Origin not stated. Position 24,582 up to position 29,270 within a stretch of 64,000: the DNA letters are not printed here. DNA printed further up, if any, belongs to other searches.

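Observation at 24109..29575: Translationally coupled 152-aa and 1462-aa proteins (plus a 112-aa ORF) with no recognisable domains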

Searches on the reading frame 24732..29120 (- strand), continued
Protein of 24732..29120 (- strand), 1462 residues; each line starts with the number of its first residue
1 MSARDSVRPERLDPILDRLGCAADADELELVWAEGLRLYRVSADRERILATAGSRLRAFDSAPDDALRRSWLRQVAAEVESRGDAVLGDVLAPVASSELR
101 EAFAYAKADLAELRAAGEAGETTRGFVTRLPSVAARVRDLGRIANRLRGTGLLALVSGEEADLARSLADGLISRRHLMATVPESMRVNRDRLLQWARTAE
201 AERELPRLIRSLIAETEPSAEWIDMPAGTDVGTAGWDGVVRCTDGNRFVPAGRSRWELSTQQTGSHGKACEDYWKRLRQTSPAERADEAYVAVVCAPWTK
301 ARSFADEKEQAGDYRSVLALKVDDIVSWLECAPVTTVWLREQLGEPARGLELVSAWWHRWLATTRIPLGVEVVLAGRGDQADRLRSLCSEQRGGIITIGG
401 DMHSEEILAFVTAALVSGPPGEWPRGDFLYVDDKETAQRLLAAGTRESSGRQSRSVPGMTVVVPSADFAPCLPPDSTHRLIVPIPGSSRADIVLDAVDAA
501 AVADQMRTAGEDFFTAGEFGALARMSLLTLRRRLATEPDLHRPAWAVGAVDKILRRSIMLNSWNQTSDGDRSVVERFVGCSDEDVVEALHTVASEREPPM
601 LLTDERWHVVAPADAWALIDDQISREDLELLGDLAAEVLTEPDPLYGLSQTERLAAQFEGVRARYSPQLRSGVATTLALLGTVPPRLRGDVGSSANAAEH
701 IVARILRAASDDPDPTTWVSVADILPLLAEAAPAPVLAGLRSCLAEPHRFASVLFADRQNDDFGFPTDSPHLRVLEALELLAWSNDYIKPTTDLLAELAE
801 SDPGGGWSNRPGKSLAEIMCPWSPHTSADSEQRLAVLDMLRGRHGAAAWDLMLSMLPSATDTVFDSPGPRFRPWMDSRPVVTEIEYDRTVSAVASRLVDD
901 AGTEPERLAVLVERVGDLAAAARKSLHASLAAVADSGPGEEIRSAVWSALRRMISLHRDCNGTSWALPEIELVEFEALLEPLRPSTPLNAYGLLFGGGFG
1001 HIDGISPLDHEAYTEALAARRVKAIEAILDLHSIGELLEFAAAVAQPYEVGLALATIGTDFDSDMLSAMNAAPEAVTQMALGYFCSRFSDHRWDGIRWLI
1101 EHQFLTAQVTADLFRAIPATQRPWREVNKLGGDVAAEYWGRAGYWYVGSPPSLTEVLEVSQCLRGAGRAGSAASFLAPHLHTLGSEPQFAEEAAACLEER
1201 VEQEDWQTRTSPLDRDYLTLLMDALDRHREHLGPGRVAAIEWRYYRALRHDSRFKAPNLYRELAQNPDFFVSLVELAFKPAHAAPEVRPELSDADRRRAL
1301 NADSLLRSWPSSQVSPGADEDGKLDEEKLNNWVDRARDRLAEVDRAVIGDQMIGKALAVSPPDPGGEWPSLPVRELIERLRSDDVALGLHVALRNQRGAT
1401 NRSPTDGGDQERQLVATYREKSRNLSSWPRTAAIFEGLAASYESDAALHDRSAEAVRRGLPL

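Call 63: search_protein_families(library=pfam, proteins=[P0251, P0283, P0312, P0319, P0346, P0366, P0374], max_evalue=0.01)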
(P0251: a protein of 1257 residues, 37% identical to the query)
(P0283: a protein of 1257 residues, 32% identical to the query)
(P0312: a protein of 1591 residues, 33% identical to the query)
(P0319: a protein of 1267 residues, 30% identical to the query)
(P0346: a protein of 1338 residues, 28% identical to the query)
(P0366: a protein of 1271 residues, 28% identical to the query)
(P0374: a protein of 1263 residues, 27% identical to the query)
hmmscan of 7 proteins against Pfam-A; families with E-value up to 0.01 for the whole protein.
P0251 (1257 aa): 1 family
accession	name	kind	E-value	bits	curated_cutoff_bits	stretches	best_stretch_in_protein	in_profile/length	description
PF25595.1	Phage_TTP_16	-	0.0015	18.8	27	1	138-177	86-128/167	Phage tail tube protein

P0283 (1257 aa): 0 families

P0312 (1591 aa): 2 families
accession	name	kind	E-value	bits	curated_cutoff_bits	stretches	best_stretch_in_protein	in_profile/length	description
PF12840.13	HTH_20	-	0.001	19.4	27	1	152-199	5-50/51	Helix-turn-helix domain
PF13463.12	HTH_27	-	0.0015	19.2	22.2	1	156-202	7-53/68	Winged helix DNA-binding domain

P0319 (1267 aa): 0 families

P0346 (1338 aa): 3 families
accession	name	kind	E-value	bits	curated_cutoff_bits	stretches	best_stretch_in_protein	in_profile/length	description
PF01381.28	HTH_3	-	2.3e-08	34.4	23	1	12-55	1-44/55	Helix-turn-helix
PF13560.12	HTH_31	-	0.00069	20.3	27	1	11-61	5-56/64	Helix-turn-helix domain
PF12844.13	HTH_19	-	0.0036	17.6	30.2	0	11-47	3-39/64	Helix-turn-helix domain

P0366 (1271 aa): 0 families

P0374 (1263 aa): 0 families

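Call 64: search_protein_families(library=padloc, proteins=[P0251, P0283, P0312, P0319, P0346, P0366, P0374], max_evalue=0.01)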
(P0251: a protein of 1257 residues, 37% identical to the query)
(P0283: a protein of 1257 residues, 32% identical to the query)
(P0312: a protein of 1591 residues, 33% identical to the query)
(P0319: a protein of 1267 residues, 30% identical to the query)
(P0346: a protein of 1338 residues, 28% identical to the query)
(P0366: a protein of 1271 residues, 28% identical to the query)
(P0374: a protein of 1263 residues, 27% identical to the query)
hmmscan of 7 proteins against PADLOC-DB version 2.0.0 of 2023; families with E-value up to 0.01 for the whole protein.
P0251 (1257 aa): 1 family
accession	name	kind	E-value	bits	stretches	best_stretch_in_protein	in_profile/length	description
PDLC03991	PD-Lambda-4_A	-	0.0078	11.9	0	577-642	597-662/1283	-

P0283 (1257 aa): 1 family
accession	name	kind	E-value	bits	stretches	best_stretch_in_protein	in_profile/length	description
PDLC03991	PD-Lambda-4_A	-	3e-05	19.9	1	579-763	595-769/1283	-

P0312 (1591 aa): 3 families
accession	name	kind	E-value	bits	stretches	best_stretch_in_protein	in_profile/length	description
PDLC04368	PDC-M05A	-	2.7e-05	22.1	1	145-205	7-67/201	-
PDLC01438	Csa3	-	0.00099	17.2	1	146-213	143-203/305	"CAS-I,CAS-II,CAS-III,CAS-IV,CAS-V,CAS-VI; associated_signaling"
PDLC01720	Csa3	-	0.0086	14.6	0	151-205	44-83/118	Csa3_1_CAS-I-II-III-IV-V-VI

P0319 (1267 aa): 0 families

P0346 (1338 aa): 8 families
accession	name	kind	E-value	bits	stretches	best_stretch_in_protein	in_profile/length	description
PDLC03669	Control_protein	-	9.3e-08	30.3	1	8-73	10-75/96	control protein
PDLC02926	HTH_VI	-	2.9e-07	28.6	1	10-60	4-54/92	-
PDLC04142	capH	-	4e-06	25.8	1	5-61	4-60/103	capH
PDLC03991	PD-Lambda-4_A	-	3.4e-05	19.7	1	611-724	556-662/1283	-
PDLC03949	RmrA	-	0.0002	18.3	1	9-62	4-57/363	-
PDLC03953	RmrA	-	0.0006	17.1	1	9-61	7-59/373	-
PDLC03954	RmrA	-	0.0007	16.6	1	6-67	9-70/380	-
PDLC03952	RmrA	-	0.0032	14.4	1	5-61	20-76/395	-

P0366 (1271 aa): 1 family
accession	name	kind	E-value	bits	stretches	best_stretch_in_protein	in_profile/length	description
PDLC03991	PD-Lambda-4_A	-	0.00031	16.5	1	538-672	560-687/1283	-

P0374 (1263 aa): 1 family
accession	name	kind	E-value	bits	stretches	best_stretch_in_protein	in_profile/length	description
PDLC03760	RT_UG22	-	0.0039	14.3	1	1046-1139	317-407/476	DRT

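Call 70: list_cluster_members(proteins=[P0251, P0283, P0312, P0319, P0346, P0366, P0374, P0324, P0241, P0245])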
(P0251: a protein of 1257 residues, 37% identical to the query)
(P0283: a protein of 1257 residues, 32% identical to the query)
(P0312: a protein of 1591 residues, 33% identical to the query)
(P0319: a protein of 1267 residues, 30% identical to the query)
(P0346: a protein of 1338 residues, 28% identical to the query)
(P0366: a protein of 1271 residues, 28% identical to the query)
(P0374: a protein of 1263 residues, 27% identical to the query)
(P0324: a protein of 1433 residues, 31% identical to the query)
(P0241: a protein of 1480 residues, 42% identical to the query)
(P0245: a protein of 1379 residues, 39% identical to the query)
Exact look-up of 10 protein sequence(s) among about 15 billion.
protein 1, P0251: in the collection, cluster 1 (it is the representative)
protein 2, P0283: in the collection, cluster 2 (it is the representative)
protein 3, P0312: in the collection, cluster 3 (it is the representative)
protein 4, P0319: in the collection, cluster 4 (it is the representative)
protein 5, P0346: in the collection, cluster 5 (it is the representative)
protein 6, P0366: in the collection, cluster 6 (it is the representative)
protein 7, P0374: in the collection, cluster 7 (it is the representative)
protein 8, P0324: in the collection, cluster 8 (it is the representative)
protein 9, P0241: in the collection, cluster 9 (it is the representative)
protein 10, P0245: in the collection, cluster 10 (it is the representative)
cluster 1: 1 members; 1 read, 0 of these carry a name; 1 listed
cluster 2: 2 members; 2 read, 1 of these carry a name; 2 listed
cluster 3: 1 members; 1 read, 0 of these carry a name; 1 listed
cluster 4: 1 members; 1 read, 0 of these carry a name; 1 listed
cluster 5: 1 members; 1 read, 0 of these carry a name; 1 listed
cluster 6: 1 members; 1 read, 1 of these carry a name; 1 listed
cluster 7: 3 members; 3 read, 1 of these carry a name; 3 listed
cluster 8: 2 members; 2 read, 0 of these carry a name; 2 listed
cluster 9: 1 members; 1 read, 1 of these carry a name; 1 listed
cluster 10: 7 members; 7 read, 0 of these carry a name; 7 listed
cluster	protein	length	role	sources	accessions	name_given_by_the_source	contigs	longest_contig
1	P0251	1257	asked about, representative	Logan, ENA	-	-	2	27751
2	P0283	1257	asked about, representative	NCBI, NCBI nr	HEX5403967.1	MAG TPA: hypothetical protein VFX16_16905 [Pseudonocardiaceae bacterium] | hypothetical protein [Pseudonocardiaceae bacterium]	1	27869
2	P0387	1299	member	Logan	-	-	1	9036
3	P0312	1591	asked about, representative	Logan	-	-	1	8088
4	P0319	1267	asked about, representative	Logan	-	-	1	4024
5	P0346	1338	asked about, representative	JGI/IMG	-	-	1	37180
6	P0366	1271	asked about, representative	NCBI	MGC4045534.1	MAG: hypothetical protein QM758_17215 [Armatimonas sp.]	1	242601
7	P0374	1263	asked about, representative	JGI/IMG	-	hypothetical protein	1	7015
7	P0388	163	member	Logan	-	-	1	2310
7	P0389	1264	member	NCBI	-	-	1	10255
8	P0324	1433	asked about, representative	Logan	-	-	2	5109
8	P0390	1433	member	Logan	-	-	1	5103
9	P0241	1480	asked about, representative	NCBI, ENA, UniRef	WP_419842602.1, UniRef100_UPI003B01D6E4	hypothetical protein [Candidatus Poriferisodalis sp.] | hypothetical protein n=1 Tax=Candidatus Poriferisodalis sp. TaxID=3101277 ...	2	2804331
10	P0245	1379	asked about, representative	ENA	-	-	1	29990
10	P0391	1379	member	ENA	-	-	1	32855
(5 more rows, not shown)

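Call 106: search_dna_similar(query=window:24732-29120:-, collection=plasmids, mode=protein, max_rows=30, rows=spread, max_evalue=0.00001)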
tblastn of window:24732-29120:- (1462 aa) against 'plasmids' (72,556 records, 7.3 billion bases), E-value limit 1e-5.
Records with a match: 24; places in all: 24; records where one place covers at least 80% of the query: 18.
Best place of each record, by identity: <60% 24.
By first word of the organism name: Rhizobium 6; Shewanella 3; Cupriavidus 2; Ralstonia 2; Arthrobacter 1; Thalassospira 1; Bradyrhizobium 1; Acetobacter 1; Aminobacter 1; Adhaeribacter 1; and 5 more.
By predicted mobility (MOB-suite, as given by PLSDB): conjugative 11; non-mobilizable 8; mobilizable 5.
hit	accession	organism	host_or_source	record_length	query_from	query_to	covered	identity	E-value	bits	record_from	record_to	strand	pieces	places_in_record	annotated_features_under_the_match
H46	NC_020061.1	Rhizobium tropici CIAT 899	Phaseolus vulgaris root nodule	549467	187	1456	87%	30.4%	2e-115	410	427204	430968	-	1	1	helix-turn-helix transcriptional regulator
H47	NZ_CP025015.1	Rhizobium leguminosarum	Lotus corniculatus,Bacteria culture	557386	187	1454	87%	30.2%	4e-120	425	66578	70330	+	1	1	helix-turn-helix transcriptional regulator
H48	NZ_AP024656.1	Arthrobacter sp. NicSoilB8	-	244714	143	1454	90%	28.0%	1e-100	365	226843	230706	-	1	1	helix-turn-helix domain-containing protein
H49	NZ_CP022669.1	Rhizobium leguminosarum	single cell,root nodules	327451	187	1454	87%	28.8%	9e-103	372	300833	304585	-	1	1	helix-turn-helix transcriptional regulator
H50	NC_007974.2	Cupriavidus metallidurans CH34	-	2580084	187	1454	87%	28.5%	9e-104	375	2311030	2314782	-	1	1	none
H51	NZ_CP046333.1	Cupriavidus metallidurans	sedimentation pond in a zinc factory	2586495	187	1454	87%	28.5%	9e-104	375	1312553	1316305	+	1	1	none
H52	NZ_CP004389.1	Thalassospira xiamenensis M-5 = DSM 17429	surface seawater from the sea close to ...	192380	187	1454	87%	28.3%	4e-98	358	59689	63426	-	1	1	helix-turn-helix transcriptional regulator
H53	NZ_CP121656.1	Rhizobium sp. CB3171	Calliandra calothyrsus,cell culture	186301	187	1454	87%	28.2%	1e-91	337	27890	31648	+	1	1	helix-turn-helix transcriptional regulator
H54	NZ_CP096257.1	Bradyrhizobium barranii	Glycine max cv. AC Glengarry,Cell ...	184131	192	1454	86%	28.3%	9e-83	309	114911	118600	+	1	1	hypothetical protein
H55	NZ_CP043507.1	Acetobacter vaccinii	cell culture,blue berry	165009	187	1454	87%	28.0%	9e-85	316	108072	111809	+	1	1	helix-turn-helix transcriptional regulator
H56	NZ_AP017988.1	Aminobacter sp. SS-2016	Lotus japoicus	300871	187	1454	80%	30.4%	1e-72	384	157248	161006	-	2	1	helix-turn-helix transcriptional regulator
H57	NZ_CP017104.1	Rhizobium gallicum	Phaseolus vulgaris,Whole ...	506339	187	1454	87%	27.9%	6e-90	332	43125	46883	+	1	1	helix-turn-helix transcriptional regulator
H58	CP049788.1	Ralstonia solanacearum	whole organism,isolated from the ...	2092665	187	1454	87%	26.5%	2e-64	251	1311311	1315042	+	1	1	hypothetical protein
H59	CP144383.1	Ralstonia solanacearum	tobacco,whole organism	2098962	187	1454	87%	26.5%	2e-64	251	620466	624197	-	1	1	hypothetical protein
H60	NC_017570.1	Shewanella baltica BA175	-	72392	192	1446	86%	26.8%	6e-77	291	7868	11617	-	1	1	hypothetical protein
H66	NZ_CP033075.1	Buttiauxella sp. 3AFRM03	Cerambycidae sp.,pure isolate,larvae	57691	557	1462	62%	24.7%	3e-52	211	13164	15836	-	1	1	hypothetical protein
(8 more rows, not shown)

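Call 108: get_annotated_region(hit=H50, flank=6000)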
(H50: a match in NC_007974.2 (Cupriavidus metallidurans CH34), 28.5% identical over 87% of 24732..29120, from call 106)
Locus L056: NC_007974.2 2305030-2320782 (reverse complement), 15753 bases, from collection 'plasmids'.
description: Cupriavidus metallidurans CH34 megaplasmid, complete sequence
organism: Cupriavidus metallidurans CH34 (NCBI taxid 266264)
taxonomy: Bacteria; Pseudomonadota; Betaproteobacteria; Burkholderiales; Burkholderiaceae; Cupriavidus; Cupriavidus metallidurans; Cupriavidus metallidurans CH34
host: -; source: -; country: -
typing (MOB-suite, as given by PLSDB): mobilizable; replicon rep_cluster_104,rep_cluster_1581,rep_cluster_80; relaxase MOBP,MOBP
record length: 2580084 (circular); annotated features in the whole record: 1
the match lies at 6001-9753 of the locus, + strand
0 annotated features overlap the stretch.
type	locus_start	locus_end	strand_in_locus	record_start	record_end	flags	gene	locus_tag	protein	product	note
